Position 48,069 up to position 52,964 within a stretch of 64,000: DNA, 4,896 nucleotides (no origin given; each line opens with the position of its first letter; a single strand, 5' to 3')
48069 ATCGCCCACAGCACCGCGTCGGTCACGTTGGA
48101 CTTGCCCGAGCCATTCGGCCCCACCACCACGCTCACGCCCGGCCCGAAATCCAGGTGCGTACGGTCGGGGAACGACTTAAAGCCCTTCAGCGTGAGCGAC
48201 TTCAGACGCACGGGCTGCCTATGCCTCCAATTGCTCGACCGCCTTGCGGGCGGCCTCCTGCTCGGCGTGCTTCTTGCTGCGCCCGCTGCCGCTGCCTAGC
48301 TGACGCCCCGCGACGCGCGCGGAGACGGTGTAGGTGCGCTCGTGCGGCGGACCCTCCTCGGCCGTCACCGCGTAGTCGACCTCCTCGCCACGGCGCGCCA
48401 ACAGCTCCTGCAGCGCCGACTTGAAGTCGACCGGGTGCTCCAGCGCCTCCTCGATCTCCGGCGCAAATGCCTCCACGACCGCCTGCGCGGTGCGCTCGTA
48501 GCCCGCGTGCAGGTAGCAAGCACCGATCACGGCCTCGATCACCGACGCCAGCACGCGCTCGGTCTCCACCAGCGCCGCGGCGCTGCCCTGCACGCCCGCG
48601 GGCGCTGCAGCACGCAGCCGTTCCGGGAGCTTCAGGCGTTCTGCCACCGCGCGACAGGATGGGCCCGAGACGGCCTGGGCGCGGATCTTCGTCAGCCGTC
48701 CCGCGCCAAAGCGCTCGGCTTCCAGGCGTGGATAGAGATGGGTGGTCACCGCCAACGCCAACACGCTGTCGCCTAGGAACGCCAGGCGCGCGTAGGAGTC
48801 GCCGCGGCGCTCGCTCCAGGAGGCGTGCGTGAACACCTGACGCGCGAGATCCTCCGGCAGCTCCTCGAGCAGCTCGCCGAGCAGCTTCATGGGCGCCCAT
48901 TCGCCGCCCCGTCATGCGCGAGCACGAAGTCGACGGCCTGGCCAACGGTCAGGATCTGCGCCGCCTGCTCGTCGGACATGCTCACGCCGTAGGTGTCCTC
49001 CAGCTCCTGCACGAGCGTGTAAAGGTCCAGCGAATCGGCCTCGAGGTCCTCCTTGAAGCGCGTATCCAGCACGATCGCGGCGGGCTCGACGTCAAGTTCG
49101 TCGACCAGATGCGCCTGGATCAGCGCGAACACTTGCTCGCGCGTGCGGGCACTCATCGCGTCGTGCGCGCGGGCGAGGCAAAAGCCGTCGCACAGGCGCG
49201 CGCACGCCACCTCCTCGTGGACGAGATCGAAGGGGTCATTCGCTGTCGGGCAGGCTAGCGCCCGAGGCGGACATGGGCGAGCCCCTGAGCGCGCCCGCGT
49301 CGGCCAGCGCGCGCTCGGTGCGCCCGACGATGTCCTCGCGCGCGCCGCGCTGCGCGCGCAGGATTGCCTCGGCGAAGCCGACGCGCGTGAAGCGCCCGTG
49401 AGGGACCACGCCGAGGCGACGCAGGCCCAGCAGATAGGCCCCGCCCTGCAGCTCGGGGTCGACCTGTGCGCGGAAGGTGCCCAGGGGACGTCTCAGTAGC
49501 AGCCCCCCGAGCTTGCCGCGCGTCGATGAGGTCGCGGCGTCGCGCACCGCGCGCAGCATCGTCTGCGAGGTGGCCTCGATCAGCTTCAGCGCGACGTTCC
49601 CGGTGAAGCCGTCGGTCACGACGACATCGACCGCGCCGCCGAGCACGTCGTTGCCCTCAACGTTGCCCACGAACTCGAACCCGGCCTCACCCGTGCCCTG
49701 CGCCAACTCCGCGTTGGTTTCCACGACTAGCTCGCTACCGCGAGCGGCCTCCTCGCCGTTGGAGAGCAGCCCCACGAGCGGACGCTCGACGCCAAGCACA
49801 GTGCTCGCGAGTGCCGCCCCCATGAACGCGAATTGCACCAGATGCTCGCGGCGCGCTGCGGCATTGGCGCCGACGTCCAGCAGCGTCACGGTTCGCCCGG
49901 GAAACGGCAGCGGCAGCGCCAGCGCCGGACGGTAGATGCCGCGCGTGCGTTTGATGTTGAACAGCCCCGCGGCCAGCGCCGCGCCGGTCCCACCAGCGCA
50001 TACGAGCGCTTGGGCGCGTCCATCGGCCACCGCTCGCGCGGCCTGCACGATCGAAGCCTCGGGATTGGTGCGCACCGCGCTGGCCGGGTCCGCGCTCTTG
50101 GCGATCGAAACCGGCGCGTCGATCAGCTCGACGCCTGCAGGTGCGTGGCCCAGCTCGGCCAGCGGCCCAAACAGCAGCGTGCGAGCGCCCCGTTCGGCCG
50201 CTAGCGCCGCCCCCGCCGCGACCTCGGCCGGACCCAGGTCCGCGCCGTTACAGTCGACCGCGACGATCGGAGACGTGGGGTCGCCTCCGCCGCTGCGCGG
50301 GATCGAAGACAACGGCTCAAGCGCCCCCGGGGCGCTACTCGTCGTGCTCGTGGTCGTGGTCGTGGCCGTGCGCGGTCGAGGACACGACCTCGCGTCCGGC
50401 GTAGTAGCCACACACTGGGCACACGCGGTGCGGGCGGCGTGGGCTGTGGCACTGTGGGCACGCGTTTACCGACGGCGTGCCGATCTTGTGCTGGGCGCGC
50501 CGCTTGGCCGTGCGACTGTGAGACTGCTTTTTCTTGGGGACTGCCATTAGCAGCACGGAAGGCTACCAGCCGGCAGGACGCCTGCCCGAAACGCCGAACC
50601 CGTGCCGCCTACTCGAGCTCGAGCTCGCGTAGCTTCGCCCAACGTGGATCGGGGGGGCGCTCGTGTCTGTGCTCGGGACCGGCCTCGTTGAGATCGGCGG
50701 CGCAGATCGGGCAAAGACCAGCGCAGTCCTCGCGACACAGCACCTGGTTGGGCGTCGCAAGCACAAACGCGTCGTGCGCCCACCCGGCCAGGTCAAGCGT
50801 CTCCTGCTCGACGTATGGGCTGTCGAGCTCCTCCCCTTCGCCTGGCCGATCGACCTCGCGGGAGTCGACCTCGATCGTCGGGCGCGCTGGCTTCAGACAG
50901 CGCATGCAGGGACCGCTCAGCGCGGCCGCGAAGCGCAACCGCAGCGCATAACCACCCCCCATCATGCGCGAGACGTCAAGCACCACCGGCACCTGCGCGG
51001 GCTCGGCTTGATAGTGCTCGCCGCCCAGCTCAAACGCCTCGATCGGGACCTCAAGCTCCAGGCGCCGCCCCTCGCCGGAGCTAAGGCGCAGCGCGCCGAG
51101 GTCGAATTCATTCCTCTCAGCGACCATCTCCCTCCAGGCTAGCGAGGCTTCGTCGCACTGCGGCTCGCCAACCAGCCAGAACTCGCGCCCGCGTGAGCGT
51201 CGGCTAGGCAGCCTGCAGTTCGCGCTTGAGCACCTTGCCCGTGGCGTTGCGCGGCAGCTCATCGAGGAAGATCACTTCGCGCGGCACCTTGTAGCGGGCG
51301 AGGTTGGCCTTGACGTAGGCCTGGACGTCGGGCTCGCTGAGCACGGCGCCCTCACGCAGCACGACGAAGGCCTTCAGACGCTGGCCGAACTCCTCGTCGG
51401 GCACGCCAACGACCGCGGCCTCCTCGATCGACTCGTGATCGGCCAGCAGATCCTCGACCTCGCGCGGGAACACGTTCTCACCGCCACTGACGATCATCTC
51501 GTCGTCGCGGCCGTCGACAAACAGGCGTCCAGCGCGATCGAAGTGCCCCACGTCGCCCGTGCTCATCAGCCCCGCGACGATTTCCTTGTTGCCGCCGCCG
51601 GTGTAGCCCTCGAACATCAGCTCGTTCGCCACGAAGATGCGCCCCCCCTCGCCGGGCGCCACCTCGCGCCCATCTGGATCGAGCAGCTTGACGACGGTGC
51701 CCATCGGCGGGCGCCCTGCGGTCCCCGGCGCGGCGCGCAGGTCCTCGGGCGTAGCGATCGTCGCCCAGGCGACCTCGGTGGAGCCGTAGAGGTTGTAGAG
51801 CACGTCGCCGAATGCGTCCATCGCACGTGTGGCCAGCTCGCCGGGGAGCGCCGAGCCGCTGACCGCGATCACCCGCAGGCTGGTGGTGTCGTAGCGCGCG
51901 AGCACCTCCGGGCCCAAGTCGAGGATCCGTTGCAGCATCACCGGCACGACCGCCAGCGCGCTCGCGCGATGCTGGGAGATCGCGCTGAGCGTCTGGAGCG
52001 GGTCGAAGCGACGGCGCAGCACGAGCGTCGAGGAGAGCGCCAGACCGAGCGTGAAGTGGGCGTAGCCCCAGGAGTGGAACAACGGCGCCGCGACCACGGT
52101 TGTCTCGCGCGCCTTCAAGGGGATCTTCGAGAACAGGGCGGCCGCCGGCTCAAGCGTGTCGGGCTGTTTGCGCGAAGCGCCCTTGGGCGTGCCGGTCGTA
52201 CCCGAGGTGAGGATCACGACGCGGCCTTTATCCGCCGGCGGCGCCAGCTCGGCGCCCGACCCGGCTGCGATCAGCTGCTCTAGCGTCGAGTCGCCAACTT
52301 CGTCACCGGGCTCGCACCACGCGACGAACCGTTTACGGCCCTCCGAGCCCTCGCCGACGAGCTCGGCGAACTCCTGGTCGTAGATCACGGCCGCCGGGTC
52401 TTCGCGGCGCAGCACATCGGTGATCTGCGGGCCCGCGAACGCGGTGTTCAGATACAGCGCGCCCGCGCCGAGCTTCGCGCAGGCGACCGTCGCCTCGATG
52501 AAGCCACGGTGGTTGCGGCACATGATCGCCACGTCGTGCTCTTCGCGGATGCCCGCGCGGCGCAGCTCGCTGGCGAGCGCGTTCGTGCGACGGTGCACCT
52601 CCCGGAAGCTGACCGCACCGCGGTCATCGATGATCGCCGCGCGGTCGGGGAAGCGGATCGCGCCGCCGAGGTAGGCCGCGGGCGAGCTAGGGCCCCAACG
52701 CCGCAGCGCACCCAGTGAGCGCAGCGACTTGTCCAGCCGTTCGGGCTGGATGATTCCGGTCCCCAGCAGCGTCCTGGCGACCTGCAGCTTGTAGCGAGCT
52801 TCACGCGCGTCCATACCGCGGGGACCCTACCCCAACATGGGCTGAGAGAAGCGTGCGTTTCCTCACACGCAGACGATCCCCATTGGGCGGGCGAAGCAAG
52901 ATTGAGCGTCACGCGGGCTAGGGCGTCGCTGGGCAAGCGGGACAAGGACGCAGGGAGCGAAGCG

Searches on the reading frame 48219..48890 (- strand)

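Call 65: search_protein_families(library=pfam, proteins=[window:48219-48890:-], max_evalue=0.00001)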
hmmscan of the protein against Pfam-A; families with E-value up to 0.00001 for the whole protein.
window:48219-48890:- (223 aa): 3 families
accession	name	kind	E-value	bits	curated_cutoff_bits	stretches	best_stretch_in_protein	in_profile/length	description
PF14622.11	Ribonucleas_3_3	-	4.9e-22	78.9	35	1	13-142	2-124/128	Ribonuclease-III-like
PF00035.32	dsrm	-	4.7e-18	66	23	1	157-221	2-66/66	Double-stranded RNA binding motif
PF00636.31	Ribonuclease_3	-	2.8e-16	60.6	27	1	35-130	2-102/102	Ribonuclease III domain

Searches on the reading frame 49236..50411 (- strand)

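Call 65: search_protein_families(library=pfam, proteins=[window:49236-50411:-], max_evalue=0.00001)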
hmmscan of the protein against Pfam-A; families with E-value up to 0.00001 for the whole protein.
window:49236-50411:- (391 aa): 1 family
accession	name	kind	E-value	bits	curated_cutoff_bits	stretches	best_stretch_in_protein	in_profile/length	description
PF02504.20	FA_synthesis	-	2.4e-73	247.5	29.1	1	50-361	3-321/324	Fatty acid synthesis protein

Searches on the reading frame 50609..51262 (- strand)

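Call 66: search_protein_families(library=pfam, proteins=[window:50609-51262:-], max_evalue=0.00001)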
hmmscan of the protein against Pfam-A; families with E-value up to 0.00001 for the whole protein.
window:50609-51262:- (217 aa): 1 family
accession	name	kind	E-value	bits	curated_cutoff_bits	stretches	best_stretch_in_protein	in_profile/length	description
PF02620.22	YceD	-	1.6e-21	77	33.2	1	108-214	2-118/119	Large ribosomal RNA subunit accumulation protein YceD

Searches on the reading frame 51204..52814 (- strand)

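Call 66: search_protein_families(library=pfam, proteins=[window:51204-52814:-], max_evalue=0.00001)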
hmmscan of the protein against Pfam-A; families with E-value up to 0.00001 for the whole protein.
window:51204-52814:- (536 aa): 2 families
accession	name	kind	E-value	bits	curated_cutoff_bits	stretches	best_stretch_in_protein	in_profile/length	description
PF00501.34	AMP-binding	-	3e-63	214.3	29.9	1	54-404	7-383/384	AMP-binding enzyme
PF13193.12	AMP-binding_C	-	1.7e-21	77.3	24.5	1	452-527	1-76/76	AMP-binding enzyme C-terminal domain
